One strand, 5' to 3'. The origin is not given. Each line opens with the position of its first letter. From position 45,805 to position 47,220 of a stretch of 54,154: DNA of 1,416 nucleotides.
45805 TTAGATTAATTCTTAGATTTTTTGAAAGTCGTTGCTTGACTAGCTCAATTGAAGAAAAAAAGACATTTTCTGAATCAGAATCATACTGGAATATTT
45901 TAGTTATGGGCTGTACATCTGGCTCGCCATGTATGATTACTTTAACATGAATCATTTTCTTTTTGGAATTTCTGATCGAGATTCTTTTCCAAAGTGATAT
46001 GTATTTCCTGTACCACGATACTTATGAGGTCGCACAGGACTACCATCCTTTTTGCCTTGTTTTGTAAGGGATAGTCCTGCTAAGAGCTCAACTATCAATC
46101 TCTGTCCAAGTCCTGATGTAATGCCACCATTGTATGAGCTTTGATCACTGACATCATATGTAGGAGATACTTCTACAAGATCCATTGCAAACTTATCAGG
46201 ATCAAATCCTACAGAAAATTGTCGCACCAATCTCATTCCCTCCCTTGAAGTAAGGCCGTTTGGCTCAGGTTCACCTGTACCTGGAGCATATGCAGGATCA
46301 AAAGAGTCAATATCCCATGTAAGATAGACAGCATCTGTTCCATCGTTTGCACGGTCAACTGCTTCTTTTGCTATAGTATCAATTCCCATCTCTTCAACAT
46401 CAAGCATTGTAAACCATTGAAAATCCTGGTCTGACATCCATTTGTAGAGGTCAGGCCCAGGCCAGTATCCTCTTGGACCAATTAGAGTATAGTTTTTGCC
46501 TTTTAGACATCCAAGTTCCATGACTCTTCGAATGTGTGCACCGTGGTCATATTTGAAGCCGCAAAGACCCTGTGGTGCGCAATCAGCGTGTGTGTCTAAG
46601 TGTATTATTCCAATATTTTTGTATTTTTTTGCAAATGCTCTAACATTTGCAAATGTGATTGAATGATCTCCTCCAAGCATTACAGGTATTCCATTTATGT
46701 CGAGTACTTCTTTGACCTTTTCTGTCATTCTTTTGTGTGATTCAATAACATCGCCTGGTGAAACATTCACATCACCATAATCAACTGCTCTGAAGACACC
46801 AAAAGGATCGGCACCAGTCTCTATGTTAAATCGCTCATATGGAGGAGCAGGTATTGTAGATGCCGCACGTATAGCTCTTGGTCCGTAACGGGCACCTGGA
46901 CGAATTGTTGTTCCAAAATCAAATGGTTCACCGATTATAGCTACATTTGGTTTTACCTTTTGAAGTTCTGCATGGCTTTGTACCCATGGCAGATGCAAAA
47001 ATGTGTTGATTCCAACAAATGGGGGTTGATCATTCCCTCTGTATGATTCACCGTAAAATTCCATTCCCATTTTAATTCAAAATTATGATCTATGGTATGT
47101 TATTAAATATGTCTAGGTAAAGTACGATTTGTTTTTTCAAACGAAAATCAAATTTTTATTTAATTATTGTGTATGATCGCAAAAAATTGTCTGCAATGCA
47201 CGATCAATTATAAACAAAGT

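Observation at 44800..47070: Tightly coupled operon: arginase-fold ureohydrolase, orphan urease-gamma-like protein and His-rich Ni/Co transporter, a candidate nickel-dependent guanidino-compound hydrolase system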

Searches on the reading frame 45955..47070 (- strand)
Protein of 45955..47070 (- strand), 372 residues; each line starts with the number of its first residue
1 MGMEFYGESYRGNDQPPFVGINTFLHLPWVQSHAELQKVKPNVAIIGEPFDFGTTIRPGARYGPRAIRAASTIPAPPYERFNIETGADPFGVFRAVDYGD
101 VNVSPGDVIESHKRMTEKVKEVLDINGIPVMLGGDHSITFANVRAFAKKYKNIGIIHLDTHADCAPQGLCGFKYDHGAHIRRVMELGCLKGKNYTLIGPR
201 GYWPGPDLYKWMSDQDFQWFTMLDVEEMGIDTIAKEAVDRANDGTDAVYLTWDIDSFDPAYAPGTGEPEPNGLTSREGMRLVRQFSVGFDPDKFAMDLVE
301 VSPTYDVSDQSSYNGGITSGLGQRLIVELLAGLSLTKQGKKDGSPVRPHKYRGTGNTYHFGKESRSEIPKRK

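Call 3: search_protein_families(library=pfam, proteins=[window:45955-47070:-], max_evalue=1)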
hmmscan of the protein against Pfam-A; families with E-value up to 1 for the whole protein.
window:45955-47070:- (372 aa): 1 family
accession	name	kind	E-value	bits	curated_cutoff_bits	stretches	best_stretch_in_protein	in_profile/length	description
PF00491.26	Arginase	-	6.4e-79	265.8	22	1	42-329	2-277/280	Arginase family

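Call 4: search_protein_families(library=ncbifam, proteins=[window:45955-47070:-], max_evalue=1)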
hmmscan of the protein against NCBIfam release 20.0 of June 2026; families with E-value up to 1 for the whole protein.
window:45955-47070:- (372 aa): 6 families
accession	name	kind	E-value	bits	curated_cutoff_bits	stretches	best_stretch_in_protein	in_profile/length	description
NF002564.0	PRK02190.1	subfamily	2.7e-60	204.2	302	1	14-315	11-290/307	agmatinase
TIGR01230.1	agmatinase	equivalog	5.6e-47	160.7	174.3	1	41-312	13-262/275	agmatinase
TIGR01227.1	hutG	equivalog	2.6e-40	138.6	229.15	1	37-311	31-294/307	formimidoylglutamase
TIGR01229.1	rocF_arginase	equivalog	4e-30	105.2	227.6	1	45-311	2-281/300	arginase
NF010347.0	PRK13775.1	equivalog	9.9e-14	51.3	381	1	95-310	95-311/331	formimidoylglutamase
TIGR00432.2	arcsn_tRNA_tgt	equivalog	0.2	10.1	350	1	91-126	89-124/441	tRNA guanosine(15) transglycosylase TgtA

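Call 8: search_solved_structures(query=window:45955-47070:-, max_evalue=1e-10, show_alignments=2)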
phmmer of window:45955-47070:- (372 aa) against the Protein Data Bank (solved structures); distinct sequences matched with E-value up to 1e-10: 64 (the best 60 are shown).
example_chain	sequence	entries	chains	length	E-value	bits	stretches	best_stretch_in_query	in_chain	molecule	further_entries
3nio_A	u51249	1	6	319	6.5e-55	190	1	11-325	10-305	Guanidinobutyrase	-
7esr_A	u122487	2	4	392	3e-50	174.7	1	13-313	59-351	Probable agmatinase 2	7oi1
9fek_A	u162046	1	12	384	1e-47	166.3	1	13-312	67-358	Putative agmatinase 2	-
1gq6_A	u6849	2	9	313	8.3e-45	156.8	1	15-330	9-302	PROCLAVAMINATE AMIDINO HYDROLASE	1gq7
3nip_A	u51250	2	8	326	2e-43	152.2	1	14-329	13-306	3-guanidinopropionase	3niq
1wog_A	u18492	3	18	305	4.4e-35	124.8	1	16-311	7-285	agmatinase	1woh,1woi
8snf_D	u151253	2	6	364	4.5e-34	121.4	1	20-309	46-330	metformin hydrolase subunit A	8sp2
8snk_I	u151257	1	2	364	2.2e-33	119.1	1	20-309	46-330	metformin hydrolase subunit A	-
8ryi_B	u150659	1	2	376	1.5e-32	116.4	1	20-309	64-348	Agmatinase family protein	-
8x3g_A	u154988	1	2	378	2.1e-32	116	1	20-309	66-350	Agmatinase family protein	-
7lol_A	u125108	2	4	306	3.9e-32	115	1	44-311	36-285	Agmatinase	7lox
7lba_A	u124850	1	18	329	4.8e-32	114.7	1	44-311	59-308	Agmatinase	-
4dz4_A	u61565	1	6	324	5.8e-31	111.2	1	42-310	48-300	Agmatinase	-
8ryi_C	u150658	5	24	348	8.8e-31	110.6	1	18-311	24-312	Arginase family protein | metformin hydrolase subunit B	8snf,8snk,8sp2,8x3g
3pzl_A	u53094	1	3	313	9.2e-28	100.7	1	43-311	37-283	Agmatine ureohydrolase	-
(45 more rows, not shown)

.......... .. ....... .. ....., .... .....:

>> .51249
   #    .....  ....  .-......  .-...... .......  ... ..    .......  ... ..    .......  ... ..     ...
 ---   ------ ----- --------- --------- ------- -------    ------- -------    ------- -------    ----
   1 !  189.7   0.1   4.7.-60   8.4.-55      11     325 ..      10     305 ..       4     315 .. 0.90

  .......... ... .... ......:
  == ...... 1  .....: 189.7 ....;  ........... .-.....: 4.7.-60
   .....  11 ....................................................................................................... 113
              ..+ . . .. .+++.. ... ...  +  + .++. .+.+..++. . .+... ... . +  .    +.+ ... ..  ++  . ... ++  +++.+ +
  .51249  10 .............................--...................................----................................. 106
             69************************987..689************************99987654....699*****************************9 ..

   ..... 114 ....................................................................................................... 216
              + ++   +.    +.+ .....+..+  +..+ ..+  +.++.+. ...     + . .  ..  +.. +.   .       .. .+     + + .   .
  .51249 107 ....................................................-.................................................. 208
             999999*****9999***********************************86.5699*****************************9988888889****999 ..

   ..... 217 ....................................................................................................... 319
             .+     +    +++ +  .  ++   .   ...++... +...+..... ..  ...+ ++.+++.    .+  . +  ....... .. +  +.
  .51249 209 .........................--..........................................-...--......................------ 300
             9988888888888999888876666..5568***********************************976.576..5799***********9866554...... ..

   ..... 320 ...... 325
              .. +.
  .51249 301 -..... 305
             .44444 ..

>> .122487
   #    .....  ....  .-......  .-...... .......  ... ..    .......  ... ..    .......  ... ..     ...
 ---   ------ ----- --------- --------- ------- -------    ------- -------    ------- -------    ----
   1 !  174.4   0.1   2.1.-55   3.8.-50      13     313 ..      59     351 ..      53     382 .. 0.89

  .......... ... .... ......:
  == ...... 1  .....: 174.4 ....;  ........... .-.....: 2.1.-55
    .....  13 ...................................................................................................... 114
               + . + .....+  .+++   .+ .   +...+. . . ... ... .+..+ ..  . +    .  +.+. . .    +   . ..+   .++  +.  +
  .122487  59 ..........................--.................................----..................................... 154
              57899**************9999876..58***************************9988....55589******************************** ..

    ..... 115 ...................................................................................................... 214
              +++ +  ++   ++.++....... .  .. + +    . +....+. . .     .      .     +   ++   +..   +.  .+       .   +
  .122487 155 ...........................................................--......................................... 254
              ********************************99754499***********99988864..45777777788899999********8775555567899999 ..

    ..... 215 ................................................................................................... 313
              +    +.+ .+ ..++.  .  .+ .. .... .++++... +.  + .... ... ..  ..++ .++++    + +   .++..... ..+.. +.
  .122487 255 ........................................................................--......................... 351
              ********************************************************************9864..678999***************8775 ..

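Call 20: find_homologous_proteins(query=window:45955-47070:-, max_evalue=1e-20)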
Query window:45955-47070:- (372 aa): 3247 proteins with E <= 1e-20 among 6088 candidates; the best 120 are listed.
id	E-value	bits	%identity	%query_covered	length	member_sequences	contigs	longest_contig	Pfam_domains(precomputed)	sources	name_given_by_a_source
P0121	3.9e-259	877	100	100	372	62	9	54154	PF00491.27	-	-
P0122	8.5e-249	843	96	100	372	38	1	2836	PF00491.27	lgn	-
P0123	1.1e-218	744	83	100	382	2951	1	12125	PF00491.27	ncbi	-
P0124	1.7e-217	740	83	100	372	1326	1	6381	PF00491.27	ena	-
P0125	1.9e-212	724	82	97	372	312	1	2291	PF00491.27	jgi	-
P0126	1.6e-201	688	78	99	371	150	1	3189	PF00491.27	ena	-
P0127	6.4e-199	679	76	97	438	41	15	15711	PF00491.27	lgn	-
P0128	9.0e-198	675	77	99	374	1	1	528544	PF00491.27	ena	-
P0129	1.9e-197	674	78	100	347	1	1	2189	PF00491.27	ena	-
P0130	5.2e-197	673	77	99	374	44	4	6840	PF00491.27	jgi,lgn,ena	-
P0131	2.8e-196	670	76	99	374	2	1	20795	PF00491.27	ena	-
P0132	4.8e-196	670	76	97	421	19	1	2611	PF00491.27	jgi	jgi:agmatinase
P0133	5.5e-196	669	77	97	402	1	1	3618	PF00491.27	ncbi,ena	-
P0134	2.3e-195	667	75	97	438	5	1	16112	PF00491.27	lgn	-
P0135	3.1e-195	667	76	99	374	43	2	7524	PF00491.27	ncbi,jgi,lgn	-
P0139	2.0e-186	638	73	97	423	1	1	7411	PF00491.27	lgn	-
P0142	1.1e-185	636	72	99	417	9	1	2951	PF00491.27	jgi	jgi:guanidinobutyrase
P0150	2.1e-135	470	57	93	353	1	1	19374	PF00491.27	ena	-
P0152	5.0e-133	462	55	93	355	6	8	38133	PF00491.27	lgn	-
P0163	3.7e-121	423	51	94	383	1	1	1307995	PF00491.27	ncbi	-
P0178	9.3e-119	415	51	95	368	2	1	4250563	PF00491.27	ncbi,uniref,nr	ncbi:agmatinase [Salinigranum rubrum]|uniref:Agmatinase n=1 Tax=Salinigranum rubrum TaxID=755307 Rep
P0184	1.9e-117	411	51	95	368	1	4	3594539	PF00491.27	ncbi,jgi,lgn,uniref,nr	ncbi:agmatinase family protein [Haloquadratum walsbyi]|jgi:Arginase/agmatinase/formimionoglutamate h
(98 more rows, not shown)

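Call 21: find_encoding_contigs(protein=P0178, flank=6000, max_places=2)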
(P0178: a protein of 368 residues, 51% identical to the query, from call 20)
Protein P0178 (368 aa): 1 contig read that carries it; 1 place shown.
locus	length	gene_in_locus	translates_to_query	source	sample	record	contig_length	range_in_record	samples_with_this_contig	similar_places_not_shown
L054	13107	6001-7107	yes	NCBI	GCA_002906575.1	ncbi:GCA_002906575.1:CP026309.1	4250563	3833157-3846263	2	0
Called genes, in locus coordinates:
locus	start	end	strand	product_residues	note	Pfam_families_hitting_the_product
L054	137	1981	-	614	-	PF03600:CitMHS, PF02080:TrkA_C, PF00939:Na_sulph_symp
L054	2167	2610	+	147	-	PF14464:Prok-JAB (weak)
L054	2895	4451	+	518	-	PF00474:SSF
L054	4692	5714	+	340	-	PF04014:MazE_antitoxin, PF01895:PhoU (faint)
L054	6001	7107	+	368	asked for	PF00491:Arginase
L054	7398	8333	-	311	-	PF03328:HpcH_HpaI, PF22484:DUF6986 (weak), PF15617:C-C_Bond_Lyase (weak)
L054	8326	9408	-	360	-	PF13714:PEP_mutase, PF00463:ICL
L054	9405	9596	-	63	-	-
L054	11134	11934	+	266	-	PF01061:ABC2_membrane, PF12698:ABC2_membrane_3 (weak)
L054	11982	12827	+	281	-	PF00106:adh_short, PF01370:Epimerase, PF02719:Polysacc_synt_2 (weak), PF04321:RmlD_sub_bind (faint), PF08659:KR (weak), PF13561:adh_short_C2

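Call 22: find_encoding_contigs(protein=P0152, flank=6000, max_places=3)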
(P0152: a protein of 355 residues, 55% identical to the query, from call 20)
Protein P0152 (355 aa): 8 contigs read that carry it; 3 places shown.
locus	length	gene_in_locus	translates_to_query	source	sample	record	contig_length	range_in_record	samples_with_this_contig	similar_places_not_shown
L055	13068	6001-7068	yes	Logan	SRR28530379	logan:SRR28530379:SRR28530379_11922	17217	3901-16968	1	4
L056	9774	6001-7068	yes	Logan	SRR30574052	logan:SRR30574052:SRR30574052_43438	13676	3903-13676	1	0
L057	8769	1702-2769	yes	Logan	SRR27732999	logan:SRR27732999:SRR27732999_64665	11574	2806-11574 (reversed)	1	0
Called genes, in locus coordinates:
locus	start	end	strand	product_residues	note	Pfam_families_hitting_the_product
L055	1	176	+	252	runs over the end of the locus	PF02463:SMC_N, PF00005:ABC_tran, PF13304:AAA_21 (faint), PF12399:BCA_ABC_TP_C (weak)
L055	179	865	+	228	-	PF00005:ABC_tran, PF13175:AAA_15 (weak), PF13304:AAA_21 (weak)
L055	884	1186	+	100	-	PF00547:Urease_gamma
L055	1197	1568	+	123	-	PF00699:Urease_beta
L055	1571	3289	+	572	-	PF00449:Urease_alpha, PF07969:Amidohydro_3 (faint), PF01979:Amidohydro_1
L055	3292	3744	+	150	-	PF02814:UreE_N, PF05194:UreE_C (weak)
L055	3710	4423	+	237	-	PF01730:UreF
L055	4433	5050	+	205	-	PF02492:cobW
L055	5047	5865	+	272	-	PF01774:UreD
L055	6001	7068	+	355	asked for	PF00491:Arginase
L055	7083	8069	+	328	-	PF03180:Lipoprotein_9 (weak), PF13379:NMT1_2, PF09084:NMT1, PF12974:Phosphonate-bd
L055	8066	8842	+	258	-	PF00528:BPD_transp_1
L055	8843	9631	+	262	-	PF00005:ABC_tran, PF13304:AAA_21 (faint)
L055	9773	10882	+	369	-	-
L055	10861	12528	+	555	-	PF13187:Fer4_9 (faint), PF14697:Fer4_21 (faint), PF00037:Fer4 (weak), PF12837:Fer4_6 (weak), PF12838:Fer4_7 (weak), PF13484:Fer4_16, PF25160:LdpA_Fe-S-bd (faint), PF01645:Glu_synthase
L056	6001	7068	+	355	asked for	PF00491:Arginase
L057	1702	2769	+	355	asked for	PF00491:Arginase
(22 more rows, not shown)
